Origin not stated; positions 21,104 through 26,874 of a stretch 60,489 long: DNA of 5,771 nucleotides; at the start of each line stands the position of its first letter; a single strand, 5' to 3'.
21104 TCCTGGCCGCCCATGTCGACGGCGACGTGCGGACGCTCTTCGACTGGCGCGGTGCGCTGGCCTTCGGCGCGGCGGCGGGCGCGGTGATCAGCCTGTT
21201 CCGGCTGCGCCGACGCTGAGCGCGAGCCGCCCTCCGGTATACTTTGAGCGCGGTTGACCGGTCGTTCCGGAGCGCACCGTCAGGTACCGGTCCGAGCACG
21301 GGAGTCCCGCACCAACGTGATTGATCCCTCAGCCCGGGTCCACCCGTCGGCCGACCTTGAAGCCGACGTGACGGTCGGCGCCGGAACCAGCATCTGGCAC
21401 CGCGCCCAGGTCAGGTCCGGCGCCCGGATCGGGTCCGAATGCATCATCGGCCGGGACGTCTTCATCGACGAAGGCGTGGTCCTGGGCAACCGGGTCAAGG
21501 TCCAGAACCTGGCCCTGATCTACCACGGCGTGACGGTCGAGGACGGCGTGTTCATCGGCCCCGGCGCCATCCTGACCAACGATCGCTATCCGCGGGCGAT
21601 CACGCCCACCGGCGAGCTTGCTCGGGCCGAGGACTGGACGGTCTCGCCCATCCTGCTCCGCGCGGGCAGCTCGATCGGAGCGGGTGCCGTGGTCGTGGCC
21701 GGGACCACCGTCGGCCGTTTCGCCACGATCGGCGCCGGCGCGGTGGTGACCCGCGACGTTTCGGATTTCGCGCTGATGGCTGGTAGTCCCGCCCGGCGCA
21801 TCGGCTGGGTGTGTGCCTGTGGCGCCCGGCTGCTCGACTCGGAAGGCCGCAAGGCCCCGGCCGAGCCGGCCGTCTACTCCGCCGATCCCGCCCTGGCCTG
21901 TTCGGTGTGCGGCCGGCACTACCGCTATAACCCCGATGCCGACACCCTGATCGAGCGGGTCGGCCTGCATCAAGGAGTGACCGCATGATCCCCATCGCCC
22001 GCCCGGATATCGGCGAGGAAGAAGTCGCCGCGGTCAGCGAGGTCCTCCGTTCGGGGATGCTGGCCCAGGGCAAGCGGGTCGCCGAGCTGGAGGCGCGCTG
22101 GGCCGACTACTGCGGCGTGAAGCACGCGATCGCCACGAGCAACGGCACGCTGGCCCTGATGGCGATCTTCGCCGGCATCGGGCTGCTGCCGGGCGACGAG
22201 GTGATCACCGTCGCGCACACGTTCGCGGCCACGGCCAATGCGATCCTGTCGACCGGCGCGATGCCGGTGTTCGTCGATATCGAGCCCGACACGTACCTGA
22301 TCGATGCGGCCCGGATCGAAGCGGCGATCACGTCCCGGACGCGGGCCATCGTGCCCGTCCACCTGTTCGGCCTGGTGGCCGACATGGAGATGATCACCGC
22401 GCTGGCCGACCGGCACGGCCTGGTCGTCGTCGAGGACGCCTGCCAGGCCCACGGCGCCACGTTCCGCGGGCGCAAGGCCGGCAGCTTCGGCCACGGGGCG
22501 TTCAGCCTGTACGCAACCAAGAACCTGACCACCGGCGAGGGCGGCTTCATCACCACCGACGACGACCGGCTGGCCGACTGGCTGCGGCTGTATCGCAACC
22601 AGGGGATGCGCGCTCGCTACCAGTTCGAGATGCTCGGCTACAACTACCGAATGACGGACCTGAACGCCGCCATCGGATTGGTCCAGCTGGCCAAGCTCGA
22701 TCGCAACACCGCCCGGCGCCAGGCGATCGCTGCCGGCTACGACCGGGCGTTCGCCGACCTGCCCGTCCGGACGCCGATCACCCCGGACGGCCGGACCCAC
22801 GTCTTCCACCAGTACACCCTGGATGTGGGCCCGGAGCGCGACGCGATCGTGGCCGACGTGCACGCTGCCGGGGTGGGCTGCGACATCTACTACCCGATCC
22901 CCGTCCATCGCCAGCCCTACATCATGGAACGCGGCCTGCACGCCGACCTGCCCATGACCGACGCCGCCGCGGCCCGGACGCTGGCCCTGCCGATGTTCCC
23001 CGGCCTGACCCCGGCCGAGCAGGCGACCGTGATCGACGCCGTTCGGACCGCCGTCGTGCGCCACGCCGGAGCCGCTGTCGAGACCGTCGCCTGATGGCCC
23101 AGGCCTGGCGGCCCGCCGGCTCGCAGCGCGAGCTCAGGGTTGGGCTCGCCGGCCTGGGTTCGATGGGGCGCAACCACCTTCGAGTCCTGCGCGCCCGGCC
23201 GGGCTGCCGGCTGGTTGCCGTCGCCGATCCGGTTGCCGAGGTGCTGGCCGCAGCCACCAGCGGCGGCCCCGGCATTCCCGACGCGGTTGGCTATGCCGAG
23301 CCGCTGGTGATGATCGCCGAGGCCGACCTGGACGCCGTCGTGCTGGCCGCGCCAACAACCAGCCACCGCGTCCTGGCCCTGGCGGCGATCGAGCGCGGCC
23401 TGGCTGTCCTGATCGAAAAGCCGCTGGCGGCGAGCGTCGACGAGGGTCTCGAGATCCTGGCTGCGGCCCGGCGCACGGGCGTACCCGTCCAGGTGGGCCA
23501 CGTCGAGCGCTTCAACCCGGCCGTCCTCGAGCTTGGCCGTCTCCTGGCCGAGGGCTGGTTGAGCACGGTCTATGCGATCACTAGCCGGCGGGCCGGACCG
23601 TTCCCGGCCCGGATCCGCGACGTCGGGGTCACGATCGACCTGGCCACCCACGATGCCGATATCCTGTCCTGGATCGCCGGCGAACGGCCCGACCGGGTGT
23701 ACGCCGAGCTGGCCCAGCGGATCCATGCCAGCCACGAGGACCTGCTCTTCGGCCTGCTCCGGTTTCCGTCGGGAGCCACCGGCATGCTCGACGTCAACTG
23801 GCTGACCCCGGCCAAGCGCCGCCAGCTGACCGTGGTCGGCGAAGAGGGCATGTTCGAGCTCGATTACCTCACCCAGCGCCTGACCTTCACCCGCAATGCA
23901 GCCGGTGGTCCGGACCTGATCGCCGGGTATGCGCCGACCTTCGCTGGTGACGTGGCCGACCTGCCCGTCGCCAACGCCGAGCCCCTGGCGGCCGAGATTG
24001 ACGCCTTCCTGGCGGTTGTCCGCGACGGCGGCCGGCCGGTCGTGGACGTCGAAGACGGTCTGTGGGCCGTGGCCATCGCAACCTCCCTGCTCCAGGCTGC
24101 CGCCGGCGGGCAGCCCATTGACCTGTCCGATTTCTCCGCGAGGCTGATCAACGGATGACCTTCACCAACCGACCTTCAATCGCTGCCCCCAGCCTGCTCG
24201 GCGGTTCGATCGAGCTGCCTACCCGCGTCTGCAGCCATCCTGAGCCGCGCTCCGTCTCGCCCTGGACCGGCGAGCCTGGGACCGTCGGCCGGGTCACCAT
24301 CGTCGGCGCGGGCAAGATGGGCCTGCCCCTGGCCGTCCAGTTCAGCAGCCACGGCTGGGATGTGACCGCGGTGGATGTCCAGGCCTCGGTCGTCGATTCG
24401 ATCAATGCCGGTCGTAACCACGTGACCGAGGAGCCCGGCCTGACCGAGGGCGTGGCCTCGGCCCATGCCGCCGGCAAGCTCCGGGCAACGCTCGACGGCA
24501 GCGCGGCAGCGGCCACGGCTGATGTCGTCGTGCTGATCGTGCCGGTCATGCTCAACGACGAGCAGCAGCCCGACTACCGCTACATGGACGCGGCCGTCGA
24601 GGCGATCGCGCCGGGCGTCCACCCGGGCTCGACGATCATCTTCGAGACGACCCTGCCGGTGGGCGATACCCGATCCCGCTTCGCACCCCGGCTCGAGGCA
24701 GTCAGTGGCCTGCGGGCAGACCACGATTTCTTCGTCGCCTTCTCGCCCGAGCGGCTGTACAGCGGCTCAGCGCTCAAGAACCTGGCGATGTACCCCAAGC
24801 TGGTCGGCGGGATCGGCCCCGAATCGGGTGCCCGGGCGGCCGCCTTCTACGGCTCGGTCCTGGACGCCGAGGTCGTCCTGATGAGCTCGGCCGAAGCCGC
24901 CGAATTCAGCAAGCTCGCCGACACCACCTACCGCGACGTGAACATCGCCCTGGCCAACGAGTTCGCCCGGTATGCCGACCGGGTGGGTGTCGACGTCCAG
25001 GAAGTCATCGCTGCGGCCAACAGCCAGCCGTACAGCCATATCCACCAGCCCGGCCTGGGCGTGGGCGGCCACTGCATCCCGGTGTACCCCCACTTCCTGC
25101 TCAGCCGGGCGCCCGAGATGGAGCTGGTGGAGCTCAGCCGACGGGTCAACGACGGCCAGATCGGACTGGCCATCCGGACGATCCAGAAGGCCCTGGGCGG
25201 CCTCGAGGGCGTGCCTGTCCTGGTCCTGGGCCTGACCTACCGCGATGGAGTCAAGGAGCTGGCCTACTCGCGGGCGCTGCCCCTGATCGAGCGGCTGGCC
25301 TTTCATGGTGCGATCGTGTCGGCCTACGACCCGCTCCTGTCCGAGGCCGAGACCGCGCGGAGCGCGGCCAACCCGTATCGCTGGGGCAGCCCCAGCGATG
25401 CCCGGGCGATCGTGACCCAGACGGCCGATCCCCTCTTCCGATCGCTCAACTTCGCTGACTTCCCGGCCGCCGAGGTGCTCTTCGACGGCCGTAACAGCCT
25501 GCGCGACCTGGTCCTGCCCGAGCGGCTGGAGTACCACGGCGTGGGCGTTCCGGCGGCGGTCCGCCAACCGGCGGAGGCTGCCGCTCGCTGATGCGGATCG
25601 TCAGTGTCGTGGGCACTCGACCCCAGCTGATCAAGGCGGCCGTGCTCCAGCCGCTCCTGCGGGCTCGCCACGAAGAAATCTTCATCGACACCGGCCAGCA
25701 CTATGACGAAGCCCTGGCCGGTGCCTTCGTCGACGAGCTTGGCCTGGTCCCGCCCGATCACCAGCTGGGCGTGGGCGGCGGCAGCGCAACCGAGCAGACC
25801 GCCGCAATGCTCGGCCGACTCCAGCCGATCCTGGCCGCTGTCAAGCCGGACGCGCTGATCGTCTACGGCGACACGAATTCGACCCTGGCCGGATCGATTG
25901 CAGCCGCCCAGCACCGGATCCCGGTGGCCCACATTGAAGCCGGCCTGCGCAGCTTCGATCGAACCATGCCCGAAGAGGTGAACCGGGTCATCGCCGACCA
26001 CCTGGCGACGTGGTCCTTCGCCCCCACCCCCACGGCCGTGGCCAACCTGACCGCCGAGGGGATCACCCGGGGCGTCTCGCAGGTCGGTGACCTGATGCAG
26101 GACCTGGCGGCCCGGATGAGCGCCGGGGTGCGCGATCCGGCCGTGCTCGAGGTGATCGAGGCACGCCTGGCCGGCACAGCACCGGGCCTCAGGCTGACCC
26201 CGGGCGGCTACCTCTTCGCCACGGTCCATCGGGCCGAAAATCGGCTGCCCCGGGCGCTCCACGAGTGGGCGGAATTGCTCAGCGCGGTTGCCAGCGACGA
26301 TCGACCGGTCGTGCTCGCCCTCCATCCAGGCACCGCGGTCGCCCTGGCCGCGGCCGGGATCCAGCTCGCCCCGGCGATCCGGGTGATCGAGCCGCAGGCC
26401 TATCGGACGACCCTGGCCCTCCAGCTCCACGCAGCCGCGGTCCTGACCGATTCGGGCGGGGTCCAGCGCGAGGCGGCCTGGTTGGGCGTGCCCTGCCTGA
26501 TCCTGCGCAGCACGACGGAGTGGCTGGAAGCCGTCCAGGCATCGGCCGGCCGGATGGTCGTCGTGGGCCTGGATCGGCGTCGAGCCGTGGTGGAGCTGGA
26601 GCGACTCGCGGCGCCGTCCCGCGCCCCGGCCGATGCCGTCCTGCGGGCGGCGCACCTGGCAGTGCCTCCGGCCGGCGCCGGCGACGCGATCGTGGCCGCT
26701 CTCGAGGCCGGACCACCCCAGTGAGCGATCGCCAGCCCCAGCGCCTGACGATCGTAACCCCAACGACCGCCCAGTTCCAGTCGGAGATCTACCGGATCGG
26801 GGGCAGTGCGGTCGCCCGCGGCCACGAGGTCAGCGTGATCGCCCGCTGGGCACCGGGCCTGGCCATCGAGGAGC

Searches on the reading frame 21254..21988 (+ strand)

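Call 48: search_protein_families(library=pfam, proteins=[window:21254-21988:+], max_evalue=0.00001)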
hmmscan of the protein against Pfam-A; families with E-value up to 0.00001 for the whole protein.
window:21254-21988:+ (244 aa): 3 families
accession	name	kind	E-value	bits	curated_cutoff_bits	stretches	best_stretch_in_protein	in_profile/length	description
PF00132.30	Hexapep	-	5.5e-22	76.9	27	2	74-109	1-36/36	Bacterial transferase hexapeptide (six repeats)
PF25084.1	LbH_EIF2B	-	2.8e-11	43.8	54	1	27-109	10-95/105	EIF2B subunit epsilon LbH domain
PF14602.12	Hexapep_2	-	1.6e-08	34.5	27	0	141-167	10-34/34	Hexapeptide repeat of succinyl-transferase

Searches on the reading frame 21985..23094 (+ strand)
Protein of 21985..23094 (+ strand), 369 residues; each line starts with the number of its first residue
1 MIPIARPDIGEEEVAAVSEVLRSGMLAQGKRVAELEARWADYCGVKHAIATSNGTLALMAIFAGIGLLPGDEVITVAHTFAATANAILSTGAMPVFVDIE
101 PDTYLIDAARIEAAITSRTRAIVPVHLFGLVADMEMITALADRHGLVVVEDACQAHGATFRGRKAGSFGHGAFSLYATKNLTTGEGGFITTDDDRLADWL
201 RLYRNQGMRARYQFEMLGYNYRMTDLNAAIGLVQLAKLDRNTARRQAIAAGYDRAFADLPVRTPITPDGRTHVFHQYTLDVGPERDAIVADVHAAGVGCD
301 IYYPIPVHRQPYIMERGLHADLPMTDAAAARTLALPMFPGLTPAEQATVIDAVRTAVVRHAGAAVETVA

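Call 48: search_protein_families(library=pfam, proteins=[window:21985-23094:+], max_evalue=0.00001)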
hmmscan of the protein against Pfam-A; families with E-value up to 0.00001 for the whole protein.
window:21985-23094:+ (369 aa): 3 families
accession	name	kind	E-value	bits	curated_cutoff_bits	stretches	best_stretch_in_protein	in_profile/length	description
PF01041.23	DegT_DnrJ_EryC1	-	1e-125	420.2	19.8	1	8-354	2-360/360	DegT/DnrJ/EryC1/StrS aminotransferase family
PF01212.27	Beta_elim_lyase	-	1e-09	38.6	27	1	27-273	29-282/288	Beta-eliminating lyase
PF00155.27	Aminotran_1_2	-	9.8e-06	25.4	19.7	0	33-162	45-194/361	Aminotransferase class I and II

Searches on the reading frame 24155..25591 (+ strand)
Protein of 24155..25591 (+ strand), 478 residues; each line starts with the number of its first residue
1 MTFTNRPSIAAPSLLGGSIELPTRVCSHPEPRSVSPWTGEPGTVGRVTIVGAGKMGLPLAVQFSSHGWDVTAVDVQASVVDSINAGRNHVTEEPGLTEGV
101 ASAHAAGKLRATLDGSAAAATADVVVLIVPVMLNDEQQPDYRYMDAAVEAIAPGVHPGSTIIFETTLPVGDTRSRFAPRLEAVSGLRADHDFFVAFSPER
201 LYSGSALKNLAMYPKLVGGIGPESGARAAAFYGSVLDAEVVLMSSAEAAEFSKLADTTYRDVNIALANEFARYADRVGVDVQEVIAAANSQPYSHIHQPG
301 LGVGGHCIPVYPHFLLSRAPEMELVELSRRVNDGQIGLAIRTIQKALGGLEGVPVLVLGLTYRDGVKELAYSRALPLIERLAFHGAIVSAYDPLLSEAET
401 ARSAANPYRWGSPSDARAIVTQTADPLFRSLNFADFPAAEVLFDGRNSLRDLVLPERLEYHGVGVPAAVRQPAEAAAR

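Call 48: search_protein_families(library=pfam, proteins=[window:24155-25591:+], max_evalue=0.00001)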
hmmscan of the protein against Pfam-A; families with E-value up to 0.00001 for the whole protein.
window:24155-25591:+ (478 aa): 5 families
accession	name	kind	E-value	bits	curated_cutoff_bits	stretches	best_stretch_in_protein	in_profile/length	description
PF03721.20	UDPG_MGDP_dh_N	-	4e-33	115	27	1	46-226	2-181/187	UDP-glucose/GDP-mannose dehydrogenase family, NAD binding domain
PF00984.24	UDPG_MGDP_dh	-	2.5e-24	85.6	25.4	1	247-333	1-93/94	UDP-glucose/GDP-mannose dehydrogenase family, central domain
PF03720.21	UDPG_MGDP_dh_C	-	2.3e-12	47.6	30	1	356-449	1-101/103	UDP-glucose/GDP-mannose dehydrogenase family, UDP binding domain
PF03446.21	NAD_binding_2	-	1.3e-07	32.2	21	1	47-176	2-104/161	NAD binding domain of 6-phosphogluconate dehydrogenase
PF02737.24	3HCDH_N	-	4.3e-06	27.2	22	0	47-126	2-83/180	3-hydroxyacyl-CoA dehydrogenase, NAD binding domain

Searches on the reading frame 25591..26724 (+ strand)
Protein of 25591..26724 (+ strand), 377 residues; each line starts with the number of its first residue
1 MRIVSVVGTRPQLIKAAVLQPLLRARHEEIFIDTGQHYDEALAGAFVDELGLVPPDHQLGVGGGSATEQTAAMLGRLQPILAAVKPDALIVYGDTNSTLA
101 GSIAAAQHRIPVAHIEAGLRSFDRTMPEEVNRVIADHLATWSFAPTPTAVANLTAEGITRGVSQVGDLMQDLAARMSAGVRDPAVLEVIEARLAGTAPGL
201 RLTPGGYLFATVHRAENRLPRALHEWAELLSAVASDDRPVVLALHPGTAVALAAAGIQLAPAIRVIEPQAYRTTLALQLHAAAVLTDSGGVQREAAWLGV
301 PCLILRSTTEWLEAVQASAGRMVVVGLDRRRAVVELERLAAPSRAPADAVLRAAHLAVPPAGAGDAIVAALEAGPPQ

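Call 48: search_protein_families(library=pfam, proteins=[window:25591-26724:+], max_evalue=0.00001)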
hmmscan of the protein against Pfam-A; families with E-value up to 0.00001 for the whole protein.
window:25591-26724:+ (377 aa): 1 family
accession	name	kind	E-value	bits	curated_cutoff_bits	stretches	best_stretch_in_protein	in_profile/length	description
PF02350.25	Epimerase_2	-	5e-81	272.7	30.6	1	27-342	9-319/347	UDP-N-acetylglucosamine 2-epimerase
